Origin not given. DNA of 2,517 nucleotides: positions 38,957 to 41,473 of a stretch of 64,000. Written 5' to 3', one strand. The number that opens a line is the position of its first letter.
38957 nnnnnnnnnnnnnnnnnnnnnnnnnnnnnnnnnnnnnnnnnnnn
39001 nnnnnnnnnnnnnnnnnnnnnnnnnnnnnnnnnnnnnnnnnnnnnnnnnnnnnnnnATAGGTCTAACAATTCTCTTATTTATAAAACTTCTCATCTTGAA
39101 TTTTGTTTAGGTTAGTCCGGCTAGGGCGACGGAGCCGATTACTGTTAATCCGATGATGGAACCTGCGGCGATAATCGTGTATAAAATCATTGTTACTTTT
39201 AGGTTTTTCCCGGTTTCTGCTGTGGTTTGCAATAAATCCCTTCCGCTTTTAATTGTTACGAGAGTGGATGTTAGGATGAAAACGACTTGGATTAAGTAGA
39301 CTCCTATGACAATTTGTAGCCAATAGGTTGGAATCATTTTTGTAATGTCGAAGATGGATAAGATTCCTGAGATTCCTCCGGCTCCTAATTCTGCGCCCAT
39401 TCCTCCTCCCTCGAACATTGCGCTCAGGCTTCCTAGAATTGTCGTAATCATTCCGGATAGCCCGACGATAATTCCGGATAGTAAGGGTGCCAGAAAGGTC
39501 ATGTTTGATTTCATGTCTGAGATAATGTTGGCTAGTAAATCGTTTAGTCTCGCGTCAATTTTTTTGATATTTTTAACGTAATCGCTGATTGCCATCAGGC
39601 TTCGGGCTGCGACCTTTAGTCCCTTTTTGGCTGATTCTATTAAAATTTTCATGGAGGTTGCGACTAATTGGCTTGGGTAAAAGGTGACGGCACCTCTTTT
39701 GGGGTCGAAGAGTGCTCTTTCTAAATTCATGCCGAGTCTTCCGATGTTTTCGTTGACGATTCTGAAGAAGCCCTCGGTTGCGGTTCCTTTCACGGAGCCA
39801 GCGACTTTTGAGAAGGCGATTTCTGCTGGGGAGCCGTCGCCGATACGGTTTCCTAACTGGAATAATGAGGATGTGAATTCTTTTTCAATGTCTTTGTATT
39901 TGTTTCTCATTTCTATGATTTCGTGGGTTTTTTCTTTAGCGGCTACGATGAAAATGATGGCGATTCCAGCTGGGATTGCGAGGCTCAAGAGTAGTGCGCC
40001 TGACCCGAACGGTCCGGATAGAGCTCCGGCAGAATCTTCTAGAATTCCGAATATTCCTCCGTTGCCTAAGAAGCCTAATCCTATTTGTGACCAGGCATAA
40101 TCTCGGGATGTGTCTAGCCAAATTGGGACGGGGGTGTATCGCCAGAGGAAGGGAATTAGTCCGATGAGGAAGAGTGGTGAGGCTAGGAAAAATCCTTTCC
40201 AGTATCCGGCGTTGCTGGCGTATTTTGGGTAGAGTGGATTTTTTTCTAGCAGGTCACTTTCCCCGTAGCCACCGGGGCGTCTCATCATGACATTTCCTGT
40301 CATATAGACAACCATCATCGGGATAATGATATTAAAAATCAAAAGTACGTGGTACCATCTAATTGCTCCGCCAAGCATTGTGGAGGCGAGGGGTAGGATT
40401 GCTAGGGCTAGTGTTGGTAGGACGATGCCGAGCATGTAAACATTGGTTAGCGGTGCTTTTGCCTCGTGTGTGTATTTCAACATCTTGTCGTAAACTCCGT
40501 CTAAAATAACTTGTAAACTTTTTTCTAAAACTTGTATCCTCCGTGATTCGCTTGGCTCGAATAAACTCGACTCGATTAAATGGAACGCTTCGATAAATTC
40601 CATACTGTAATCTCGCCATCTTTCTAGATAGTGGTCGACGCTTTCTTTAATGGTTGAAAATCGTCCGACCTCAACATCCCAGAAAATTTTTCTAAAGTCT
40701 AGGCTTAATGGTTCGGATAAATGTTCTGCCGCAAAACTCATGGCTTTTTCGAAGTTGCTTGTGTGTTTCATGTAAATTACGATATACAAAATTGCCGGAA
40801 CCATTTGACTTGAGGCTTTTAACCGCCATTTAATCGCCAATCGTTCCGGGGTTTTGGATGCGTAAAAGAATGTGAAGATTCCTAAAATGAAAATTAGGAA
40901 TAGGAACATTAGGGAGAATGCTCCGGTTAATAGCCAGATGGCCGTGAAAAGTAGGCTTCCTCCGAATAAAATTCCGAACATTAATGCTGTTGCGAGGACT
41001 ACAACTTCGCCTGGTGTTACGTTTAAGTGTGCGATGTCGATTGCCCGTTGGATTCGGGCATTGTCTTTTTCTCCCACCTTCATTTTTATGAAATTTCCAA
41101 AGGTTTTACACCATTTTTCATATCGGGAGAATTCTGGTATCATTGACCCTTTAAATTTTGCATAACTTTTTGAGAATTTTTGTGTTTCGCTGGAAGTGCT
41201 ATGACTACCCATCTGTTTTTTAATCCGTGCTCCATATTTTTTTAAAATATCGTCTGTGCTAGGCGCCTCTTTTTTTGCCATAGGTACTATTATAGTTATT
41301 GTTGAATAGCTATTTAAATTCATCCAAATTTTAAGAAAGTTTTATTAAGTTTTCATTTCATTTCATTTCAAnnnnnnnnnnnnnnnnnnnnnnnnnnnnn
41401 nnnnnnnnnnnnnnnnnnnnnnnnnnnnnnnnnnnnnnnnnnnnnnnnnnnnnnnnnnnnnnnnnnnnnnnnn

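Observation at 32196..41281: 9-kb type IV pilus-like locus: platform protein, eight consecutive class III signal-peptide proteins, three micro-ORFs and the prepilin peptidase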

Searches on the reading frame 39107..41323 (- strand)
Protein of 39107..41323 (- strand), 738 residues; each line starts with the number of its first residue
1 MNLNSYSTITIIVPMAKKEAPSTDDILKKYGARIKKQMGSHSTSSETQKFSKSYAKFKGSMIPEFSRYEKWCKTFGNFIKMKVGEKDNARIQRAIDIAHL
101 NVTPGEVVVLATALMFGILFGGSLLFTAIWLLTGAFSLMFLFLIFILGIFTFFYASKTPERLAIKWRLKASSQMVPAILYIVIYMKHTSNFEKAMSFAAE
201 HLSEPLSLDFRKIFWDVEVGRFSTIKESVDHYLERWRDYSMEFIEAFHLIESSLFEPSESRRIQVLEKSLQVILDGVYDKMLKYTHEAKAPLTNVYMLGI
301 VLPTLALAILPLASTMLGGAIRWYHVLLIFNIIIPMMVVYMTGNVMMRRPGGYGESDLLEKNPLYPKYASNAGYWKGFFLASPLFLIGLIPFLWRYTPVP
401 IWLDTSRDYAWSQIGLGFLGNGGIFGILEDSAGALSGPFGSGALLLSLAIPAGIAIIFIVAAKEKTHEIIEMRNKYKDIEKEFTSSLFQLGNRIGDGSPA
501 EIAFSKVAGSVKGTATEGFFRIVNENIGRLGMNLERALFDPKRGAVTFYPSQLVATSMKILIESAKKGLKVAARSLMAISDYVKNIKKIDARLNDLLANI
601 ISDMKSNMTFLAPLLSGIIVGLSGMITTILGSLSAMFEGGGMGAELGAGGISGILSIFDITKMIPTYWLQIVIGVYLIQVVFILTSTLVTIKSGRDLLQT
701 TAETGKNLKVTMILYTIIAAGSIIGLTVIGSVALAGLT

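Call 3: search_protein_families(library=pfam, proteins=[window:39107-41323:-], max_evalue=1)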
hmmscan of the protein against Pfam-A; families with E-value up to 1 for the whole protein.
window:39107-41323:- (738 aa): 3 families
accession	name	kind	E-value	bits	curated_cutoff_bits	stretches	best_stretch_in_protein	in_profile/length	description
PF04513.17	Baculo_PEP_C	-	0.11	13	38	1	578-631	64-117/140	Baculovirus polyhedron envelope protein, PEP, C terminus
PF05147.19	LANC_like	-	0.16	11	23.2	1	568-631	58-115/350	Lanthionine synthetase C-like protein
PF03885.18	DUF327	-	0.31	11.4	25.8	1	565-613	80-131/143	Protein of unknown function (DUF327)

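Call 6: search_protein_families(library=ncbifam, proteins=[window:39107-41323:-], max_evalue=1)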
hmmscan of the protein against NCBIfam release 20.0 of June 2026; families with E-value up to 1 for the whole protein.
window:39107-41323:- (738 aa): 1 family
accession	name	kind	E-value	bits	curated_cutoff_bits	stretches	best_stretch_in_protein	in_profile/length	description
NF052672.1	CPF_0552_fam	subfamily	0.069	12.9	85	1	9-46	4-41/80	CPF_0552 family protein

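Call 12: find_homologous_proteins(query=window:39107-41281:-, region=1-724)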
Query window:39107-41281:-, residues 1-724 (724 aa): 2665 proteins with E <= 0.001 among 8000 candidates; the best 120 are listed.
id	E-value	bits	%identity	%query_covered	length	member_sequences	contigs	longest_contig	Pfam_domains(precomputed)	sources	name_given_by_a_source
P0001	0.0e+0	1541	96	100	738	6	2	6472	-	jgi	jgi:Flp pilus assembly protein TadB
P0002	0.0e+0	1358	84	99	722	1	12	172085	-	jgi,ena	jgi:hypothetical protein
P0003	0.0e+0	1355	84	99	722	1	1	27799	-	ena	-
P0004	0.0e+0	1340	83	99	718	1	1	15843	-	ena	-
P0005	0.0e+0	1304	81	99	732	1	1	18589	-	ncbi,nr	ncbi:hypothetical protein HNV12_16925 [Methanococcoides sp. SA1]|nr:hypothetical protein [Methanococ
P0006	0.0e+0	1270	79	99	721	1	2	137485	-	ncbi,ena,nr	ncbi:hypothetical protein KAT36_00900 [Candidatus Pacearchaeota archaeon]|nr:hypothetical protein [C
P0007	0.0e+0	1265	86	91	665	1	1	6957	-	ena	-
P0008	0.0e+0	1265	79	99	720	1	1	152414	-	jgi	jgi:hypothetical protein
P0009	0.0e+0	1263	78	99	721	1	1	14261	-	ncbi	-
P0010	0.0e+0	1263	78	99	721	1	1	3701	-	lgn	-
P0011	0.0e+0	1255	77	99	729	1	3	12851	-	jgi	-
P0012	0.0e+0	1254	77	99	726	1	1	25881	-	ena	-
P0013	0.0e+0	1254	77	99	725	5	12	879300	-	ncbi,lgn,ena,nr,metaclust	ncbi:hypothetical protein J4226_04795 [Candidatus Pacearchaeota archaeon]|nr:hypothetical protein [C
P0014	0.0e+0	1253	77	99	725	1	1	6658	-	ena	-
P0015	0.0e+0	1252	77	99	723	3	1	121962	-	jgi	-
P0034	0.0e+0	1225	76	99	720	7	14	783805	-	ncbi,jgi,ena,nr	ncbi:hypothetical protein HN903_04670 [archaeon]|jgi:hypothetical protein|nr:hypothetical protein [a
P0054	0.0e+0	1200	73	99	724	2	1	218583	-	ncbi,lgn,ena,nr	ncbi:MAG: hypothetical protein KKF50_04560 [Nanoarchaeota archaeon]|nr:hypothetical protein [Nanoarc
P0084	0.0e+0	1175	70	100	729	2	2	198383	-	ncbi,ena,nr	ncbi:hypothetical protein KAS08_03480 [Candidatus Pacearchaeota archaeon]|nr:hypothetical protein [C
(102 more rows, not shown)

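Call 14: search_solved_structures(query=A1, max_evalue=10, show_alignments=2)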
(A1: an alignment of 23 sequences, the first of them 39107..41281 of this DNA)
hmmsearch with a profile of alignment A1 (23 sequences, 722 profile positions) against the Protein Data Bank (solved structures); distinct sequences matched with E-value up to 10: 7.
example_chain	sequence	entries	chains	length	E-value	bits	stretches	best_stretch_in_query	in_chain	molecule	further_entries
3siu_B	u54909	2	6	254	0.4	12.4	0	580-650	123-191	U4/U6 small nuclear ribonucleoprotein Prp31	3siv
2ozb_B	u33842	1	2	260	0.44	12.2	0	580-650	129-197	U4/U6 small nuclear ribonucleoprotein Prp31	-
4wis_A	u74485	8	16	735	0.72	11.5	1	104-154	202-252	lipid scramblase | Predicted protein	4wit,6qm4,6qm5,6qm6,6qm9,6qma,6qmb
8tpo_B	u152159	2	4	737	0.73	11.5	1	104-154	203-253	Lipid scramblase nhTMEM16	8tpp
8toi_A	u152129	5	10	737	0.73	11.5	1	104-154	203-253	Lipid scramblase nhTMEM16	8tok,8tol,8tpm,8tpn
6oy3_B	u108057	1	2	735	0.73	11.5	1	104-154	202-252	nhTMEM16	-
8tpq_A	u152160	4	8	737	0.73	11.5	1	104-154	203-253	Lipid scramblase nhTMEM16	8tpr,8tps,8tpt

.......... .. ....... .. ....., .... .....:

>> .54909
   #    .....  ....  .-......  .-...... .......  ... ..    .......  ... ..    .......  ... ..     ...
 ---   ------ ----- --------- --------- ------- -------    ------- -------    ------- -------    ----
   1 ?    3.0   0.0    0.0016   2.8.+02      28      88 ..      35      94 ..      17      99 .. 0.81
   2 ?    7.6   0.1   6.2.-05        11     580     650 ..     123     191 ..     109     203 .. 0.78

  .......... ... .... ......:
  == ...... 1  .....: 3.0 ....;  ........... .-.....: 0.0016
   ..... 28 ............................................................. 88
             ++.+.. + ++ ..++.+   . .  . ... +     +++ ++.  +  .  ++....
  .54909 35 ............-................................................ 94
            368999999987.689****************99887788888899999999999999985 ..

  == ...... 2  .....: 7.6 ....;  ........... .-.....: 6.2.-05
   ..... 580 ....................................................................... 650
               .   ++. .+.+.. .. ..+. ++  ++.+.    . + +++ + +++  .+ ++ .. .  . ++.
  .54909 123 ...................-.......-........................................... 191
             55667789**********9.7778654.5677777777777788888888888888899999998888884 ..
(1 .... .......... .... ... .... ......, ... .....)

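Call 15: search_protein_families(library=pfam, alignment_id=A1, max_evalue=10)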
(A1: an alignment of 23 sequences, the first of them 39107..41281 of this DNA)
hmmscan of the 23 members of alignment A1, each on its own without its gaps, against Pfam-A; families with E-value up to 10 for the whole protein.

A. member 1, window:39107-41281:- (724 aa): 3 families
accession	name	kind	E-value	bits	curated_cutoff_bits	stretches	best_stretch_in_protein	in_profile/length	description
PF04513.17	Baculo_PEP_C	-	0.11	13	38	1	564-617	64-117/140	Baculovirus polyhedron envelope protein, PEP, C terminus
PF05147.19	LANC_like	-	0.16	11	23.2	1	554-617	58-115/350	Lanthionine synthetase C-like protein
PF03885.18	DUF327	-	0.34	11.3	25.8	1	551-599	80-131/143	Protein of unknown function (DUF327)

B. families by the number of members that match (of 23 scanned): 17 families
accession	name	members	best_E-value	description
PF05147.19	LANC_like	13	0.028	Lanthionine synthetase C-like protein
PF03885.18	DUF327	13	0.06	Protein of unknown function (DUF327)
PF22485.1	DUF6987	9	0.093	Domain of unknown function (DUF6987)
PF13632.12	Glyco_trans_2_3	6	0.0055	Glycosyl transferase family group 2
PF20237.3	DUF6594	6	0.038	Family of unknown function (DUF6594)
PF04513.17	Baculo_PEP_C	6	0.11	Baculovirus polyhedron envelope protein, PEP, C terminus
PF00335.26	Tetraspanin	3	0.0067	Tetraspanin family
PF06398.17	Pex24p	3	0.28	Integral peroxisomal membrane peroxin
PF20990.2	DUF2207_C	2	0.0042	Predicted membrane protein (DUF2207) C-terminal domain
PF17073.10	SafA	2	0.07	Two-component-system connector protein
PF12420.13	DUF3671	2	1.5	Fam-L, Fam-M like protein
PF01595.25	CNNM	2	3.2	Cyclin M transmembrane N-terminal domain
PF06022.16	Cir_Bir_Yir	1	0.05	Plasmodium variant antigen protein Cir/Yir/Bir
PF19217.5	CoV_NSP4_N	1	0.52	Coronavirus replicase NSP4, N-terminal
PF06422.18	PDR_CDR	1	0.78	CDR ABC transporter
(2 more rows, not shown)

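Call 21: find_encoding_contigs(protein=P0013, flank=10000, max_places=2)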
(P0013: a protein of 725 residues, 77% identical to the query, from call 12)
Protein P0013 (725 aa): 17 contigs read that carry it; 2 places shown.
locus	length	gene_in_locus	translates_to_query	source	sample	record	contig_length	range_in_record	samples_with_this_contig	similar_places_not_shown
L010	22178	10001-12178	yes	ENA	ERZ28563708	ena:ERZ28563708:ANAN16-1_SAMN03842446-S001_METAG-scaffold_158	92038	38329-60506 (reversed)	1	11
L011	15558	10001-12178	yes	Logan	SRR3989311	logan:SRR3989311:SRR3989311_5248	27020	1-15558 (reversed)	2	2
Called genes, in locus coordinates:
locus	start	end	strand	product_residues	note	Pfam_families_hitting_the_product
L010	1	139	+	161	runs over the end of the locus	-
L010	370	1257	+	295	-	-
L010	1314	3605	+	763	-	PF00437:T2SSE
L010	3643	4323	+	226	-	-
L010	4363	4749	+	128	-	-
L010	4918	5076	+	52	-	-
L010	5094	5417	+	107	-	-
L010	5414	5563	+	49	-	-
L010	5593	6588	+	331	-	PF01594:AI-2E_transport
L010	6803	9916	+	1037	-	-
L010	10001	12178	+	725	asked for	-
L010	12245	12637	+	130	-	-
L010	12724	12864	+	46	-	-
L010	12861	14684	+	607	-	-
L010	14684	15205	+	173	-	-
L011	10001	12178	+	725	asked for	-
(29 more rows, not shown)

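Call 28: find_encoding_contigs(protein=P0034, flank=10000, max_places=1)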
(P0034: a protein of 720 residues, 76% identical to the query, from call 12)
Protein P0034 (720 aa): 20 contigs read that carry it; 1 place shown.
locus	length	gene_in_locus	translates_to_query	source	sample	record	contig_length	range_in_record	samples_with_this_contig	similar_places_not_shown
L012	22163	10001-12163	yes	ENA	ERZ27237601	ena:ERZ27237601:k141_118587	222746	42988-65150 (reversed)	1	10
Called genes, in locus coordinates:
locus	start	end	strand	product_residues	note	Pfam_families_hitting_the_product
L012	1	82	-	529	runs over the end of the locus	PF00270:DEAD, PF04851:ResIII, PF13245:AAA_19 (faint), PF21210:RNA_helicase_helical, PF00271:Helicase_C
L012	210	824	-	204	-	-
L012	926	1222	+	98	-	-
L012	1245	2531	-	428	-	-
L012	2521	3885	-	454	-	-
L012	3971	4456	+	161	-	-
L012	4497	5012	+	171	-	-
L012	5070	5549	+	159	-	-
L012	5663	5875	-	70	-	-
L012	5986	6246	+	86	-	-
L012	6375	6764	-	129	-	-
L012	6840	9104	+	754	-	PF00437:T2SSE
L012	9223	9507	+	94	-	-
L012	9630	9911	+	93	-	-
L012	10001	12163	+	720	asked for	-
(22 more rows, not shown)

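Call 29: find_encoding_contigs(protein=P0084, flank=10000, max_places=1)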
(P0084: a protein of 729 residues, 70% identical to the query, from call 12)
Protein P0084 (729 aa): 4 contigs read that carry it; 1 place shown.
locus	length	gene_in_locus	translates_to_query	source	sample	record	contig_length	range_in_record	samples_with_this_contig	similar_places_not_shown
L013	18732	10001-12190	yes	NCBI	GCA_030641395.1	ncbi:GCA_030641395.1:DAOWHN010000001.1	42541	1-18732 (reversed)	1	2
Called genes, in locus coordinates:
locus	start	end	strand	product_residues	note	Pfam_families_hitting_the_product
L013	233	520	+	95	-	PF18893:DUF5652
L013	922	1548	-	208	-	-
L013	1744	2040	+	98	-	-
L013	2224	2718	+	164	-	-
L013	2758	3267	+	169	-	-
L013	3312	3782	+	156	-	-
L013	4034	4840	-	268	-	-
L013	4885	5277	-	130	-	-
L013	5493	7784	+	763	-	PF00437:T2SSE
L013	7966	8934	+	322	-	PF13181:TPR_8 (faint), PF13431:TPR_17 (faint), PF00515:TPR_1, PF07719:TPR_2 (weak), PF13414:TPR_11 (faint)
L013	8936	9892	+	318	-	PF07719:TPR_2 (faint), PF13431:TPR_17 (faint), PF13414:TPR_11 (faint), PF13371:TPR_9 (faint), PF00515:TPR_1 (weak)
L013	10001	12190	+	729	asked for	-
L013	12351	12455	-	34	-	-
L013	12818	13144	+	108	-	-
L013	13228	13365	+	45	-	-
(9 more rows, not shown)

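Call 30: find_encoding_contigs(protein=P0054, flank=10000, max_places=1)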
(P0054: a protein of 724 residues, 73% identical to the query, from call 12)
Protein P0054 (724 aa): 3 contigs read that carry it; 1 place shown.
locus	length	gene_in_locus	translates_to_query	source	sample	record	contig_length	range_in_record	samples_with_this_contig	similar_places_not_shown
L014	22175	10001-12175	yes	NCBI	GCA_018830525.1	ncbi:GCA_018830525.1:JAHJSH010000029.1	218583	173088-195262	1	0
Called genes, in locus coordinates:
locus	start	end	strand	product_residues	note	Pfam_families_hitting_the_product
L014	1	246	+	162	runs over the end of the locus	-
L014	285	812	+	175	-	-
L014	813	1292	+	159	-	-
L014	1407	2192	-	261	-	-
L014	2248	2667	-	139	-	-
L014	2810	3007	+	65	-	-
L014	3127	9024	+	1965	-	PF00437:T2SSE (faint), PF14890:Intein_splicing, PF14528:LAGLIDADG_3, PF01381:HTH_3 (faint), PF14890:Intein_splicing, PF14528:LAGLIDADG_3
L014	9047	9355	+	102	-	-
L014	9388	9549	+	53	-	-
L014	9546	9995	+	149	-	PF06966:DUF1295 (weak), PF04191:PEMT, PF01222:ERG4_ERG24 (weak)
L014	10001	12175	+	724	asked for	-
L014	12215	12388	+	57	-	-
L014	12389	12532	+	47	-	-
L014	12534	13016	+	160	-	-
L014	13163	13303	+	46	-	-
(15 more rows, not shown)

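Call 34: predict_structure(alignment_id=A1)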
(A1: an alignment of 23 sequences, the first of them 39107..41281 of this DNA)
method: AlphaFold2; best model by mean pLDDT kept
length: 724 residues; sequences in the alignment: 23
mean_pLDDT: 61.0   pTM: 0.45
mean pLDDT of the five models: 61.0, 52.5, 49.6, 49.3, 45.5
residues with pLDDT >= 90: 0; 70-90: 264; 50-70: 256; < 50: 204
segments of 3 or more residues with pLDDT < 50: 1-13, 15-48, 270-276, 332-346, 469-583, 625-636
pLDDT, mean of each block of 10 residues (from residue 1): 41 46 36 34 43 69 71 75 70 81 85 79 74 80 72 64 67 70 67 69 64 71 68 74 73 71 57 48 62 67 68 75 63 40 51 69 84 81 73 69 64 66 72 83 79 64 51 39 36 32 36 38 36 30 37 36 37 43 52 63 69 64 48 46 60 76 72 56 62 74 80 71 56
secondary structure, 60 per line:
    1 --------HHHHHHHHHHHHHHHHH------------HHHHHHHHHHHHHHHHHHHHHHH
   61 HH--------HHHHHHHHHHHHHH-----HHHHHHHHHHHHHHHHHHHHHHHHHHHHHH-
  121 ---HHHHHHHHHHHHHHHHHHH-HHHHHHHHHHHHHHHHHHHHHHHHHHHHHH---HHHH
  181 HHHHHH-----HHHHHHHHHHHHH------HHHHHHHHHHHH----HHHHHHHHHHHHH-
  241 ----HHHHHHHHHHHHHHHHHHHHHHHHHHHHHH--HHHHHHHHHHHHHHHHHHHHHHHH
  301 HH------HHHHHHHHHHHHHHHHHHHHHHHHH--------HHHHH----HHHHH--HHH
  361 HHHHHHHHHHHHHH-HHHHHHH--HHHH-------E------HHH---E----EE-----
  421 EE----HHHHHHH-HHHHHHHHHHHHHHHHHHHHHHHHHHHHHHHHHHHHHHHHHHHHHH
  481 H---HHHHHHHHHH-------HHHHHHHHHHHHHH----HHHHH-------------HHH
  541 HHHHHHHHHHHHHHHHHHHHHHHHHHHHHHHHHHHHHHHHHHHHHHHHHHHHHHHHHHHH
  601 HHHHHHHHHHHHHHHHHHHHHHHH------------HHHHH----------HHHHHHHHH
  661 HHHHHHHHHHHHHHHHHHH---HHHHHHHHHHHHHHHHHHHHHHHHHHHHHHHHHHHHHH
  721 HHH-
elements in order (helices of 4 or more, strands of 3 or more residues): H9-25 H38-62 H71-84 H90-119 H124-142 H144-173 H177-186 H192-204 H211-222 H227-239 H245-274 H277-302 H309-333 H342-346 H351-355 H358-374 H376-382 H385-388 H427-433 H435-481 H485-494 H502-515 H520-524 H538-624 H637-641 H652-679 H683-723

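Call 41: fold_search(model_id=the predicted structure, library=pdb)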
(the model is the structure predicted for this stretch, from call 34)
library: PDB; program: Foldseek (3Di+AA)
matches with E <= 10: 74; with E <= 0.001: 0
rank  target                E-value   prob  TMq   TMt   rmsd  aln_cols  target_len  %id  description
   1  6bs9_C                1.1e-01  1.00  0.15  0.71   3.3       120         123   14  Stage III sporulation protein AB (SpoIIIAB) (released 2018-01-17)
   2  6bs9_A                1.7e-01  1.00  0.14  0.64   3.8       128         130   16  Stage III sporulation protein AB (SpoIIIAB) (released 2018-01-17)
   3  6bs9_B                2.1e-01  1.00  0.14  0.65   3.4       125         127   14  Stage III sporulation protein AB (SpoIIIAB) (released 2018-01-17)
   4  8fbk                  2.4e+00  0.08  0.07  0.18  19.6       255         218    9  Improving the secretion of designed protein assemblies through negative design of cryptic transmembrane domains (released 2023-03-22)
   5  5ve8_B                2.4e+00  0.04  0.08  0.07  28.4       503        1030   11  Crystal structure of full-length Kluyveromyces lactis Kap123 with histone H3 1-28 (released 2017-11-01)
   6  7zw4_A                2.9e+00  0.04  0.07  0.11  25.4       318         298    9  Crystal structure of Talin R7R8 domains with Caskin-2 LD-peptide (released 2023-05-31)
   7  6qtp_A                3.0e+00  0.14  0.09  0.13  16.2       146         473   16  2.37A structure of gepotidacin with S.aureus DNA gyrase and uncleaved DNA (released 2019-03-13)
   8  2vma_A                3.4e+00  0.77  0.14  0.64   4.0       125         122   15  The three-dimensional structure of the cytoplasmic domains of EpsF from the Type 2 Secretion System of Vibrio cholerae (released 2009-02-10)
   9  6qx2_A                3.6e+00  0.14  0.07  0.10  15.0       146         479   14  3.4A structure of benzoisoxazole 3 with S.aureus DNA gyrase and DNA (released 2019-04-17)
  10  4w8p_A                3.6e+00  0.07  0.07  0.15  26.5       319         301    9  Crystal structure of RIAM TBS1 in complex with talin R7R8 domains (released 2014-12-03)
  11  5e8h_A                3.6e+00  0.04  0.06  0.12  21.3       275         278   14  Crystal structure of geranylfarnesyl pyrophosphate synthases 2 from Arabidopsis thaliana (released 2015-11-11)
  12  2vmb_B                3.7e+00  0.75  0.13  0.66   4.1       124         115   15  The three-dimensional structure of the cytoplasmic domains of EpsF from the Type 2 Secretion System of Vibrio cholerae (released 2009-02-10)
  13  2vmb_A                3.7e+00  0.75  0.13  0.63   3.9       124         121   15  The three-dimensional structure of the cytoplasmic domains of EpsF from the Type 2 Secretion System of Vibrio cholerae (released 2009-02-10)
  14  6xr1                  3.7e+00  0.04  0.09  0.12  32.9       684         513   10  Computationally designed right-handed alpha/alpha single-chain toroid with 9 repeats (released 2021-07-14)
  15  6qx2_r                3.9e+00  0.12  0.09  0.13  16.1       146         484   16  3.4A structure of benzoisoxazole 3 with S.aureus DNA gyrase and DNA (released 2019-04-17)
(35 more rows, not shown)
